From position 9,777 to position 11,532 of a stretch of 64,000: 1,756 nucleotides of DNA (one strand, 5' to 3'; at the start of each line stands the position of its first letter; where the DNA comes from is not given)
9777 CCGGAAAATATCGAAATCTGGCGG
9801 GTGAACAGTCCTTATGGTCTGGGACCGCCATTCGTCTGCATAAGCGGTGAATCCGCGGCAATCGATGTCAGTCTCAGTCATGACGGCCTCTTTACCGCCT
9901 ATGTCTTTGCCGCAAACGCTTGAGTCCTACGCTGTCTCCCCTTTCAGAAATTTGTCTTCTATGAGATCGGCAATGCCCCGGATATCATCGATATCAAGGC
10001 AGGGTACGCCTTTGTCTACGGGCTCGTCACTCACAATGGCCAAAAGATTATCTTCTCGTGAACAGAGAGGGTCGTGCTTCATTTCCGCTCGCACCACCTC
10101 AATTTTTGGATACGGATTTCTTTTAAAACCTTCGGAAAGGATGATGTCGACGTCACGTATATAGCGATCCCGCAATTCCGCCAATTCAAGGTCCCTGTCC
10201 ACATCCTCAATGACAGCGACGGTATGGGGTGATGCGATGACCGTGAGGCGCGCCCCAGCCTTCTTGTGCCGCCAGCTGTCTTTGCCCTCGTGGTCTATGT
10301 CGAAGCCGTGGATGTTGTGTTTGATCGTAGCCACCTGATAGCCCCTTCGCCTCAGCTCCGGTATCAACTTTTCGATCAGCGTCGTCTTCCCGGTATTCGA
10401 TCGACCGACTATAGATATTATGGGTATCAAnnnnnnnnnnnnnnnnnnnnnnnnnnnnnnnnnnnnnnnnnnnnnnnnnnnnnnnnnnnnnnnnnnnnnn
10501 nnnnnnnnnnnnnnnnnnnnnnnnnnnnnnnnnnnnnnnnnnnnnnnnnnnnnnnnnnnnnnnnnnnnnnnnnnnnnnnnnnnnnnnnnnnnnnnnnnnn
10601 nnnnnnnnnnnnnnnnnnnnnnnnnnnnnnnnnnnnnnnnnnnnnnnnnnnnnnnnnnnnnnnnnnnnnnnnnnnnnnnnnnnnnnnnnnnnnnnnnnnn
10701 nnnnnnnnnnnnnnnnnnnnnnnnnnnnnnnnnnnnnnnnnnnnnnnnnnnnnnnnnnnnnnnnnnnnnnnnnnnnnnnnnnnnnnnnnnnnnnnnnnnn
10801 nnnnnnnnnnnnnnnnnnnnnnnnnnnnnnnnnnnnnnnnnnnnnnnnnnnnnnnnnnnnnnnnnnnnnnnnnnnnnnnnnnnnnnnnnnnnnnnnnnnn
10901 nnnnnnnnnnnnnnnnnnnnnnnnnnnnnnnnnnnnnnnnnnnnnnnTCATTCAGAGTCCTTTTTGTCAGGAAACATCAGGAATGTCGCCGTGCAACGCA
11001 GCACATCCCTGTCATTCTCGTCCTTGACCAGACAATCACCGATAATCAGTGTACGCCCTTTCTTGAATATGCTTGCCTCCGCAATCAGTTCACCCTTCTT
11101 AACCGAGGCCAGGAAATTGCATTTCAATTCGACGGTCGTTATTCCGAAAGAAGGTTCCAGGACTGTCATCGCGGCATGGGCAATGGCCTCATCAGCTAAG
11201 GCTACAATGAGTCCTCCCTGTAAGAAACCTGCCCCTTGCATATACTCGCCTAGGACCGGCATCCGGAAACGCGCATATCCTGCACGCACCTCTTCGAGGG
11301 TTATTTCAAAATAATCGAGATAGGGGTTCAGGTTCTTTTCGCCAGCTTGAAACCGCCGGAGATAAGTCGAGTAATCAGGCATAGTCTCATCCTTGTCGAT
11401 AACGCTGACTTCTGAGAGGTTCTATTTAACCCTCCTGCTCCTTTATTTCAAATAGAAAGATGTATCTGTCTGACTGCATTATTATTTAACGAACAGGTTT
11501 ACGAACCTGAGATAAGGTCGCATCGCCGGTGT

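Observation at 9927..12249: DUF364 (putative metal-chelation domain), PaaI thioesterase, GNAT and an orphan MobB chained downstream of the giant ATPase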

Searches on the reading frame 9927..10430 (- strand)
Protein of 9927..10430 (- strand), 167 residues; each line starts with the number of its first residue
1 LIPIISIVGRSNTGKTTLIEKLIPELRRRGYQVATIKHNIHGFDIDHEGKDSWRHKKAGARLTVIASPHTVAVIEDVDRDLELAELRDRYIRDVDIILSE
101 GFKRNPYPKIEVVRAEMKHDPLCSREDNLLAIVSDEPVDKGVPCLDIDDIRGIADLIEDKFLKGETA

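Call 5: search_protein_families(library=pfam, proteins=[window:9927-10430:-], max_evalue=0.01)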
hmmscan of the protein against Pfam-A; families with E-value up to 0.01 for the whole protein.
window:9927-10430:- (167 aa): 8 families
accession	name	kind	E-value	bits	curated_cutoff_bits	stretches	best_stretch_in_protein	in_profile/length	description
PF03205.20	MobB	-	1.1e-49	168.2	26.6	1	4-135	1-133/133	Molybdopterin guanine dinucleotide synthesis protein B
PF01926.29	MMR_HSR1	-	0.00066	20.2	21.9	1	5-27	2-23/113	50S ribosome-binding GTPase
PF20720.3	nSTAND3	-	0.00092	19.4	27.2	1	5-42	20-56/155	Novel STAND NTPase 3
PF02492.25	cobW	-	0.0013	18.7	20.7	1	4-81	2-74/180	CobW/HypB/UreG, nucleotide-binding domain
PF03308.22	MeaB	-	0.0014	18.1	23.1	1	5-36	36-67/273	Methylmalonyl Co-A mutase-associated GTPase MeaB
PF03266.21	NTPase_1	-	0.0016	18.7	23.9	1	5-34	2-31/168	NTPase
PF13191.12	AAA_16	-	0.0075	17.2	32.6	1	3-88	25-96/167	AAA ATPase domain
PF01637.24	ATPase_2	-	0.0075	16.5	33.2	0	4-37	22-55/225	ATPase domain predominantly from Archaea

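Call 36: search_protein_families(library=ncbifam, proteins=[window:9927-10430:-], max_evalue=0.001)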
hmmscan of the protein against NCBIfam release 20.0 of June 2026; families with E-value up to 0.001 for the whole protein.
window:9927-10430:- (167 aa): 16 families
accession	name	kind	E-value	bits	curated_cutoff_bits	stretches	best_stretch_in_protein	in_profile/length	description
NF011056.0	PRK14489.1-1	equivalog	1.5e-49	169.1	379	1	2-165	203-358/363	bifunctional molybdenum cofactor guanylyltransferase MobA/molybdopterin-guanine dinucleotide biosynthesis adaptor protein MobB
TIGR00176.1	mobB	equivalog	3.1e-46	157.2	76.2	1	4-158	1-153/155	molybdopterin-guanine dinucleotide biosynthesis protein B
NF011060.0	PRK14491.1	equivalog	1e-43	149.7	532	1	2-159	11-172/598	bifunctional molybdopterin-guanine dinucleotide biosynthesis adaptor protein MobB/molybdopterin molybdotransferase MoeA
NF008021.0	PRK10751.1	equivalog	1.2e-33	116.6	204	1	1-160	5-168/174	molybdopterin-guanine dinucleotide biosynthesis protein MobB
NF011066.0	PRK14495.1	equivalog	7e-30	104.4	596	1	4-157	3-156/452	putative molybdopterin-guanine dinucleotide biosynthesis protein MobB/unknown domain fusion protein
NF011059.0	PRK14490.1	equivalog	7.6e-30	104.3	354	1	5-163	14-174/374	bifunctional molybdenum cofactor guanylyltransferase MobA/molybdopterin-guanine dinucleotide biosynthesis adaptor protein MobB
NF011057.0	PRK14489.1-2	subfamily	7.6e-29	101.1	541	1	4-159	204-359/363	bifunctional molybdenum cofactor guanylyltransferase MobA/molybdopterin-guanine dinucleotide biosynthesis adaptor protein MobB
NF011063.0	PRK14494.1-2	equivalog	3.8e-19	69.3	258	1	4-112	3-108/227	putative molybdopterin-guanine dinucleotide biosynthesis protein MobB/FeS domain-containing protein protein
NF011062.0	PRK14494.1-1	equivalog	6.3e-16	58.6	323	1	4-117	3-112/231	putative molybdopterin-guanine dinucleotide biosynthesis protein MobB/FeS domain-containing protein protein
NF011061.0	PRK14493.1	equivalog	7.6e-13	48.6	215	1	4-124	3-118/274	molybdopterin synthase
NF011065.0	PRK14494.1-4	equivalog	1.8e-11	43.9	287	1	5-159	13-158/244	putative molybdopterin-guanine dinucleotide biosynthesis protein MobB/FeS domain-containing protein protein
NF011064.0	PRK14494.1-3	equivalog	1e-10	41.4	418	1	5-141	4-130/244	putative molybdopterin-guanine dinucleotide biosynthesis protein MobB/FeS domain-containing protein protein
TIGR00101.1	ureG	equivalog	0.0001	22.2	204.2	1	5-100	4-98/199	urease accessory protein UreG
TIGR00750.1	lao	equivalog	0.00017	20.8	240.75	1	4-36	36-68/300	methylmalonyl Co-A mutase-associated GTPase MeaB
NF041053.1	CobW_rel_Se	equivalog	0.0004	20.1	180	1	4-39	3-38/195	CobW-related selenoprotein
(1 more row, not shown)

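Call 58: search_protein_families(library=padloc, proteins=[window:9927-10430:-], max_evalue=0.001)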
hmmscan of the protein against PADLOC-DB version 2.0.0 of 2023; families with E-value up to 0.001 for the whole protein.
window:9927-10430:- (167 aa): 1 family
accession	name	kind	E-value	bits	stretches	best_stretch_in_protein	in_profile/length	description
PDLC04140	mad8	-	0.00045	17.8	1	3-37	28-64/314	mads_8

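Call 70: search_protein_representatives(protein=window:9927-10430:-)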
Query: 167 residues. Proteins with E-value up to 0.001 (for the whole library): 7767; up to 1e-10: 4372; up to 1e-30: 384. The best 150 are listed.
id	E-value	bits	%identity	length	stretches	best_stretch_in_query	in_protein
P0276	1.3e-68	246.5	42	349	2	1-160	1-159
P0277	1.9e-58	213.4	61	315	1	1-163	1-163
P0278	1.6e-57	210.4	60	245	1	3-162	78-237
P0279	4.9e-57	208.9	58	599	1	2-162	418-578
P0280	1.1e-56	207.8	56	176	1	2-163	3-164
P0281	2.8e-50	186.9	49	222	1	1-166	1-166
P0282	2.7e-49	183.7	65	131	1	33-163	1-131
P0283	3.4e-49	183.4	57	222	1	1-163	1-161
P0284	5.0e-48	179.6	51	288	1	1-165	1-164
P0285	5.6e-48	179.4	39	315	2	2-161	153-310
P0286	5.7e-48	179.4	54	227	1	2-163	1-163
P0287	8.7e-48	178.8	72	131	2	1-93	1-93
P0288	1.0e-47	178.5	48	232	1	3-165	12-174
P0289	1.8e-47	177.8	49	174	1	1-164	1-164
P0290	2.1e-47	177.5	55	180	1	3-160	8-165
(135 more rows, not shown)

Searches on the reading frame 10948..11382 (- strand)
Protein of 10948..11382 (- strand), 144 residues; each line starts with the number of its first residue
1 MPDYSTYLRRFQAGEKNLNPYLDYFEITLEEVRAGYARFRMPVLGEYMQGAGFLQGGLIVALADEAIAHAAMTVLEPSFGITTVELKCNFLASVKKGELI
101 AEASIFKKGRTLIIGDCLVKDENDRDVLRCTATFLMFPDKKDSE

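Call 5: search_protein_families(library=pfam, proteins=[window:10948-11382:-], max_evalue=0.01)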
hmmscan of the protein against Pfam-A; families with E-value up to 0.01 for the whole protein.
window:10948-11382:- (144 aa): 2 families
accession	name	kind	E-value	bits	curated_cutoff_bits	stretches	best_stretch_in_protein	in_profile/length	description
PF03061.28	4HBT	-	1.2e-14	54.8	20.6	1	52-126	2-77/79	Thioesterase superfamily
PF13622.12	4HBT_3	-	1.3e-06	29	24.3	1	53-134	10-82/83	Acyl-CoA thioesterase N-terminal domain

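Call 36: search_protein_families(library=ncbifam, proteins=[window:10948-11382:-], max_evalue=0.001)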
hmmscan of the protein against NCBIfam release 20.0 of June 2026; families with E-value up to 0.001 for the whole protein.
window:10948-11382:- (144 aa): 3 families
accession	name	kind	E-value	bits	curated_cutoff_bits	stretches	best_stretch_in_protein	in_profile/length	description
TIGR00369.1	unchar_dom_1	domain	8.6e-17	61.3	36.6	1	24-134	5-115/117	hotdog fold thioesterase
NF047425.1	MenI_Listeria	exception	3.6e-13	49.3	185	1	23-131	5-115/122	1,4-dihydroxy-2-naphthoyl-CoA hydrolase MenI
TIGR02286.1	PaaD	equivalog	3.7e-09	36.8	118.9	1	27-125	6-102/114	hydroxyphenylacetyl-CoA thioesterase PaaI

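Call 58: search_protein_families(library=padloc, proteins=[window:10948-11382:-], max_evalue=0.001)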
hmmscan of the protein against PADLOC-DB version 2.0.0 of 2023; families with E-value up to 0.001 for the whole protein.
window:10948-11382:- (144 aa): 0 families
